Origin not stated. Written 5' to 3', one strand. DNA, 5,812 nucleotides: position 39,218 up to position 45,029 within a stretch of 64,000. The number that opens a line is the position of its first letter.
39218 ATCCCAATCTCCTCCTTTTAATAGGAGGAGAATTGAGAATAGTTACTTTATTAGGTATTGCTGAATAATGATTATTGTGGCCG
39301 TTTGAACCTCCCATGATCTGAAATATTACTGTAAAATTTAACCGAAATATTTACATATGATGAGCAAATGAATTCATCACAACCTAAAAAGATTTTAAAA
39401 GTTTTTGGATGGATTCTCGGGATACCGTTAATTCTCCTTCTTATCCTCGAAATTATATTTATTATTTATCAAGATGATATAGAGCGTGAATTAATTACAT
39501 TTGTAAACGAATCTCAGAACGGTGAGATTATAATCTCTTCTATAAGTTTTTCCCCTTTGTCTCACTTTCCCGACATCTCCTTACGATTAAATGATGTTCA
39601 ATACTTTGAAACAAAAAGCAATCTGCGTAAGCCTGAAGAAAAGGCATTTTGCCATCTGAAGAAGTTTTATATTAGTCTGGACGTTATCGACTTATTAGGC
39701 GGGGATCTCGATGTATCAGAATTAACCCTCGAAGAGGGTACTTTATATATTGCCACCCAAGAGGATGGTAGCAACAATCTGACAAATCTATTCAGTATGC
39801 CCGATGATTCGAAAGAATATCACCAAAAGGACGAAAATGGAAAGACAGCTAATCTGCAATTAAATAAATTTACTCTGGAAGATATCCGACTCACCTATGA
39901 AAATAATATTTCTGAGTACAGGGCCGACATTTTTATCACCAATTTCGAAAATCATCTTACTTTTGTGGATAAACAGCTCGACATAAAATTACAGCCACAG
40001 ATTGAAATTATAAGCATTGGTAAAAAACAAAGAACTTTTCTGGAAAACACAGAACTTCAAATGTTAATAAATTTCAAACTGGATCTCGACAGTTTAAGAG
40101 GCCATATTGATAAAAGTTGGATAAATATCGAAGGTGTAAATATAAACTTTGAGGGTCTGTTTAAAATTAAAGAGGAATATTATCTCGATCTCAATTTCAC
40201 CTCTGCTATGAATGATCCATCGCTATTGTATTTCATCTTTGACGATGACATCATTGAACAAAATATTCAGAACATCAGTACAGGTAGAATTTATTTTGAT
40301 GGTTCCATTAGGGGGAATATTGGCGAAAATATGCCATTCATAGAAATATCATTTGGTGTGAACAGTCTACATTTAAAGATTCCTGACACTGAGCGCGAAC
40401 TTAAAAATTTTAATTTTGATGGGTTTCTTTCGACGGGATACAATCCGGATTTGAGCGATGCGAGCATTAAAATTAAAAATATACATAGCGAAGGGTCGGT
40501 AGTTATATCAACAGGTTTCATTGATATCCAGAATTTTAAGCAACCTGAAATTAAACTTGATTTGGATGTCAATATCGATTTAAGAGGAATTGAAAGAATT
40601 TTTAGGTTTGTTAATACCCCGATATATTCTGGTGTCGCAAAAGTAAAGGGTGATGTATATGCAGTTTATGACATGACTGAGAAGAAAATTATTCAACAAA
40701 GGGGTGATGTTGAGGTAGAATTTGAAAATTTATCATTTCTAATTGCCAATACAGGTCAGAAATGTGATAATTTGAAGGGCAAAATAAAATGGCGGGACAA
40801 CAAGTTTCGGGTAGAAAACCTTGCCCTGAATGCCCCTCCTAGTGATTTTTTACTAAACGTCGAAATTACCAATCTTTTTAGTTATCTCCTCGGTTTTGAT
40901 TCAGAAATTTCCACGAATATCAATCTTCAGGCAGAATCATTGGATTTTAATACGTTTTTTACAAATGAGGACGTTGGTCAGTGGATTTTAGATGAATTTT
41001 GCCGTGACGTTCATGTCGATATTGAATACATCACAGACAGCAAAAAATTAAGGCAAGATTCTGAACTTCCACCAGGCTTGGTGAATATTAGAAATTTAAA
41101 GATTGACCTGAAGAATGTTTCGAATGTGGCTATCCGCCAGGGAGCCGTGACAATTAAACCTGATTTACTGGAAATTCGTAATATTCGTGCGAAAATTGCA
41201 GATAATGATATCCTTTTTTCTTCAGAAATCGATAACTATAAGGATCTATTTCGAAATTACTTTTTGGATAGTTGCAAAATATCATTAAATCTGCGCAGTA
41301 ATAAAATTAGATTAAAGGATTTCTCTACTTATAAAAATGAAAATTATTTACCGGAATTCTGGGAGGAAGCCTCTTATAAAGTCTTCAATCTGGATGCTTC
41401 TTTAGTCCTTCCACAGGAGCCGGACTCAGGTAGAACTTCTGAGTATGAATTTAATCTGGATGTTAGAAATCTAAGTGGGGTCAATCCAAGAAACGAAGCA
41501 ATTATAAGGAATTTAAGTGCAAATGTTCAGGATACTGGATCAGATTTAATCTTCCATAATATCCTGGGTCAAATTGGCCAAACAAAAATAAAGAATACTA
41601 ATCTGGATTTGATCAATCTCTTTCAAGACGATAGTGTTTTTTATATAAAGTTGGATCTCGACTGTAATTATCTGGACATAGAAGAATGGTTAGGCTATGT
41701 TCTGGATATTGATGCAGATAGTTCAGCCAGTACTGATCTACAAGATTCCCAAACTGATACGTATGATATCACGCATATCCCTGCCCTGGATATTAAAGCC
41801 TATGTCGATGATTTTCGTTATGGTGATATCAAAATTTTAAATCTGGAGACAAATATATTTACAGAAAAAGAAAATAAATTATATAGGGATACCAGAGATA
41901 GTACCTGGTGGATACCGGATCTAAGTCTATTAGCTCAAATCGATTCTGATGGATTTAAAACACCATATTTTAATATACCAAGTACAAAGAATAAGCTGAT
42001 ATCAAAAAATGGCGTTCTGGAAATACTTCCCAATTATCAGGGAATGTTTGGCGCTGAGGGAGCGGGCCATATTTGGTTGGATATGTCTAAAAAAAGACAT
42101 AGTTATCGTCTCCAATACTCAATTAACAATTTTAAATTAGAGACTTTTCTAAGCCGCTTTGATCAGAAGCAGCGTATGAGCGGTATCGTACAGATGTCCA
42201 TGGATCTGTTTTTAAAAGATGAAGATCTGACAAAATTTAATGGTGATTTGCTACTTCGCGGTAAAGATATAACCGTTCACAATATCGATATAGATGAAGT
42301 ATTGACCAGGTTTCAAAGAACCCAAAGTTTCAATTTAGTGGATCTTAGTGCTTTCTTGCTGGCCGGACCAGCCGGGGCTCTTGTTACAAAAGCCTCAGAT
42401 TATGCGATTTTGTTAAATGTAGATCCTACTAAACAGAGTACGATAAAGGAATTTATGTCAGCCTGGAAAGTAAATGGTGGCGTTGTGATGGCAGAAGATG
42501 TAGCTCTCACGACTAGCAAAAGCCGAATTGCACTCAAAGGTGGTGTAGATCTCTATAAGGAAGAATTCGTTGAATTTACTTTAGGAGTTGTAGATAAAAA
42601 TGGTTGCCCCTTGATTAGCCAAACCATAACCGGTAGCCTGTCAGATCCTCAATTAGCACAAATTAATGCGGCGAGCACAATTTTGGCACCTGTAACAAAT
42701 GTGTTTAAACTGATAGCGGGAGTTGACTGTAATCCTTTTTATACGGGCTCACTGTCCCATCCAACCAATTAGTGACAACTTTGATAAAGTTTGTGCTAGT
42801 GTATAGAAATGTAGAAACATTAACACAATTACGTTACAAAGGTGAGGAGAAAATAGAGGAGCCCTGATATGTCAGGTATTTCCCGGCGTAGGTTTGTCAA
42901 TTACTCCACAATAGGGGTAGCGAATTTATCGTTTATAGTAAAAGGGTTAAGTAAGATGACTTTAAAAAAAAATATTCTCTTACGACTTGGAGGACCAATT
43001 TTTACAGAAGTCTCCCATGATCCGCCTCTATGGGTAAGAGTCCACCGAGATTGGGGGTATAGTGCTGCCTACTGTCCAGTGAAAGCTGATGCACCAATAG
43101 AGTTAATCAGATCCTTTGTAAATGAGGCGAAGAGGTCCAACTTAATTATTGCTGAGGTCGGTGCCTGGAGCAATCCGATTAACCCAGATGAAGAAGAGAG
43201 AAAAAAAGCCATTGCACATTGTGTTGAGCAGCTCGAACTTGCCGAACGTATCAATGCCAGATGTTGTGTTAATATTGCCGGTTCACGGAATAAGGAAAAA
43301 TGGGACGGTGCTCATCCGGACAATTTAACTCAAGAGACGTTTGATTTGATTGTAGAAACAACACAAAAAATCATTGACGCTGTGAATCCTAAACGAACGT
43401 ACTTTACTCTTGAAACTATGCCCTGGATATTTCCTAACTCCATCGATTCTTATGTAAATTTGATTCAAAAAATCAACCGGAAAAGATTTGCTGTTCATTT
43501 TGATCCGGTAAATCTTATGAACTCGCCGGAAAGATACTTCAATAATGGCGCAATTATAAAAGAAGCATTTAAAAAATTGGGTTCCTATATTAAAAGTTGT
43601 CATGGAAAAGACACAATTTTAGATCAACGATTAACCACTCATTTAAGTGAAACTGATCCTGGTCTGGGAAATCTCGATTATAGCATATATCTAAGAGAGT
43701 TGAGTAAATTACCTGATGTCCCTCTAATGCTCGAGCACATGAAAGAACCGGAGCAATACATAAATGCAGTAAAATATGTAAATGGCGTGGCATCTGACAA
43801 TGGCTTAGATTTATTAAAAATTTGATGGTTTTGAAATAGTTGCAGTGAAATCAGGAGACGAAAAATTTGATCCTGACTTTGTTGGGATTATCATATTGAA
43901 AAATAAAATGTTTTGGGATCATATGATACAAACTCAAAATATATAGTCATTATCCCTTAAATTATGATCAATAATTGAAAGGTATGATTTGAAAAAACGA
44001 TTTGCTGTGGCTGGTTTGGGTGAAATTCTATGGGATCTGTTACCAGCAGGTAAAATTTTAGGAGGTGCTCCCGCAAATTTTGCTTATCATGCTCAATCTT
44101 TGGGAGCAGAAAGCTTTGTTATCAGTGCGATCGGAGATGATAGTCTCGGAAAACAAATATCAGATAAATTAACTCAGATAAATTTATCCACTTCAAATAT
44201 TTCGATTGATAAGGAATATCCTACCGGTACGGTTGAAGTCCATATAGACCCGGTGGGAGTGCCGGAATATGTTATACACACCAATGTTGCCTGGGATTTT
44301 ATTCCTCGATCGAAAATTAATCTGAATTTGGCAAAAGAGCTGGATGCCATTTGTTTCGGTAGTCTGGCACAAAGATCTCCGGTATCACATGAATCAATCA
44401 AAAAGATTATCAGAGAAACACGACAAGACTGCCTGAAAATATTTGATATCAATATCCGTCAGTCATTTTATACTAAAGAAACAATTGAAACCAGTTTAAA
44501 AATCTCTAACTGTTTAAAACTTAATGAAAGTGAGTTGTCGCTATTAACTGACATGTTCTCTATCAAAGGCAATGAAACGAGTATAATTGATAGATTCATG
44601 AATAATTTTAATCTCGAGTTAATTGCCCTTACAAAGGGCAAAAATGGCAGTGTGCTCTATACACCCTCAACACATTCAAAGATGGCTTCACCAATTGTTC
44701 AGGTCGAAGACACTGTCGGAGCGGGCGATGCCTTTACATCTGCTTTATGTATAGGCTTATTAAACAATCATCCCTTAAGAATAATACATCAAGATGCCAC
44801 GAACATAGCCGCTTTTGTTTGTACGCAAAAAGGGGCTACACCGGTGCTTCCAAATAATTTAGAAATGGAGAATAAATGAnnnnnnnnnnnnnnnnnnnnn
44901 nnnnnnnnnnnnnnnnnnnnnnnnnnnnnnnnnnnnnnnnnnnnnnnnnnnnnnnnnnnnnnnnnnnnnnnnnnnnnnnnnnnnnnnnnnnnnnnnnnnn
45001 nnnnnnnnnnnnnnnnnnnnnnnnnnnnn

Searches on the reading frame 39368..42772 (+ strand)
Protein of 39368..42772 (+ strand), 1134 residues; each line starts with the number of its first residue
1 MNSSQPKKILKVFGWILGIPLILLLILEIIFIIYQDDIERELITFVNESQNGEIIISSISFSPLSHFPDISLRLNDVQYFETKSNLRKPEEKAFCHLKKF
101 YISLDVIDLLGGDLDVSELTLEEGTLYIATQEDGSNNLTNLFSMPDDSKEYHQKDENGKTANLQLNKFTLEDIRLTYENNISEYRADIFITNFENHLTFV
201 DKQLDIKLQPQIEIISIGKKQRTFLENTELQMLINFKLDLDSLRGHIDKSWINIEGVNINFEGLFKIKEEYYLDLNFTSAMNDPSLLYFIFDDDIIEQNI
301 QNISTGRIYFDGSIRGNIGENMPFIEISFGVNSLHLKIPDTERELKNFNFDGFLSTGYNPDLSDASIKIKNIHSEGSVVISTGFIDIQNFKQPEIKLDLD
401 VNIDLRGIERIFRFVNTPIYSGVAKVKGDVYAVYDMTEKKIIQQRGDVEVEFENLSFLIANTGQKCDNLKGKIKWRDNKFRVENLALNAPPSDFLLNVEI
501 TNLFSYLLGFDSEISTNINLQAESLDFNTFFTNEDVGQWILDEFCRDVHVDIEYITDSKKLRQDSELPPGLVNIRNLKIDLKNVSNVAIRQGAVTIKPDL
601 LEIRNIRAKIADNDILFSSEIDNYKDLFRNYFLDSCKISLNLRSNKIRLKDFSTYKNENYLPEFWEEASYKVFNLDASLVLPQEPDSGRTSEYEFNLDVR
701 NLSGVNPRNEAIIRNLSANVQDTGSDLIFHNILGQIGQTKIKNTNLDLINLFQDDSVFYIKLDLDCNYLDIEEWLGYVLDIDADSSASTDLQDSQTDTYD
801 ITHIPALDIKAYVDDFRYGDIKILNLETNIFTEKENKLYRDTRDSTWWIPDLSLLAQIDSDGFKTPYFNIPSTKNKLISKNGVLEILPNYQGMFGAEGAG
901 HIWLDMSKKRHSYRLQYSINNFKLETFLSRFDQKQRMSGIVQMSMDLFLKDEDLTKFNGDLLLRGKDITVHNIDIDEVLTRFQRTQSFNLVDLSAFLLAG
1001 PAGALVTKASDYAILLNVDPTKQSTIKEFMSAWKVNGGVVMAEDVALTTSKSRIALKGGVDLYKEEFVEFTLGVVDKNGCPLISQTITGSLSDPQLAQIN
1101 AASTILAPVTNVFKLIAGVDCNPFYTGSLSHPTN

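Call 35: search_protein_families(library=pfam, proteins=[window:39368-42772:+], max_evalue=0.00001)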
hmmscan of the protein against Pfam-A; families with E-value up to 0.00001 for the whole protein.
window:39368-42772:+ (1134 aa): 2 families
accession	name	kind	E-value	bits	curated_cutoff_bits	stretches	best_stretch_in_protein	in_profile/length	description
PF05170.20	AsmA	-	2.4e-15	56.8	29.8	1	7-177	2-171/607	AsmA family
PF05359.17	DUF748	-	4.1e-10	38.8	50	1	5-203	10-190/1037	Domain of Unknown Function (DUF748)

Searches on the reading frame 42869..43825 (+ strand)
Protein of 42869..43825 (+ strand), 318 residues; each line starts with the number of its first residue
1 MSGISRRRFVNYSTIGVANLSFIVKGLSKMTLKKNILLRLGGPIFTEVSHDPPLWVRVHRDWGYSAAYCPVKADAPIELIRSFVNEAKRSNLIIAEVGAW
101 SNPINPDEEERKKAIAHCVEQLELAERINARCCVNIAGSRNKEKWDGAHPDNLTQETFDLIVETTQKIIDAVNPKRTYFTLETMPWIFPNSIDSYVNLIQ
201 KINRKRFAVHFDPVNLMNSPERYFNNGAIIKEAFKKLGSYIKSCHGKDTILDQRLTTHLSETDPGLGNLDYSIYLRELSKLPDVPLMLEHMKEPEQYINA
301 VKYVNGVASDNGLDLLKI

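Call 34: search_protein_families(library=pfam, proteins=[window:42869-43825:+], max_evalue=0.00001)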
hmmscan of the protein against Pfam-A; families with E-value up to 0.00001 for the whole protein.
window:42869-43825:+ (318 aa): 1 family
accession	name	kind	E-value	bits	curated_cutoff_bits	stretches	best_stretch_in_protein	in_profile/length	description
PF01261.30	AP_endonuc_2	-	1.2e-19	71.4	31.1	1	80-300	30-242/249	Xylose isomerase-like TIM barrel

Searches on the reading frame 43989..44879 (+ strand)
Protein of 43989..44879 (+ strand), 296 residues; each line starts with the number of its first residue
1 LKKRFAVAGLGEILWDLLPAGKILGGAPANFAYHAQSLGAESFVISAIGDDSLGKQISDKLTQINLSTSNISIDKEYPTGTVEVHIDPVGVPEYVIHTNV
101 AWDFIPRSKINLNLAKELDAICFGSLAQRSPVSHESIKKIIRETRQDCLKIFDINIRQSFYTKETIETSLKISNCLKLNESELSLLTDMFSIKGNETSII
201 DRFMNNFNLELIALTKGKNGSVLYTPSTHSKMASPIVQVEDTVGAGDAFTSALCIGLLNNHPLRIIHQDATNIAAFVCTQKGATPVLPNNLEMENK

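Call 34: search_protein_families(library=pfam, proteins=[window:43989-44879:+], max_evalue=0.00001)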
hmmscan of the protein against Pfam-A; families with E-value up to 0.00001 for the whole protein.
window:43989-44879:+ (296 aa): 1 family
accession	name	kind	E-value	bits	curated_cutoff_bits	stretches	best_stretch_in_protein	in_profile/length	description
PF00294.29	PfkB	-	5.1e-40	138.1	25.8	1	23-288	34-300/302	pfkB family carbohydrate kinase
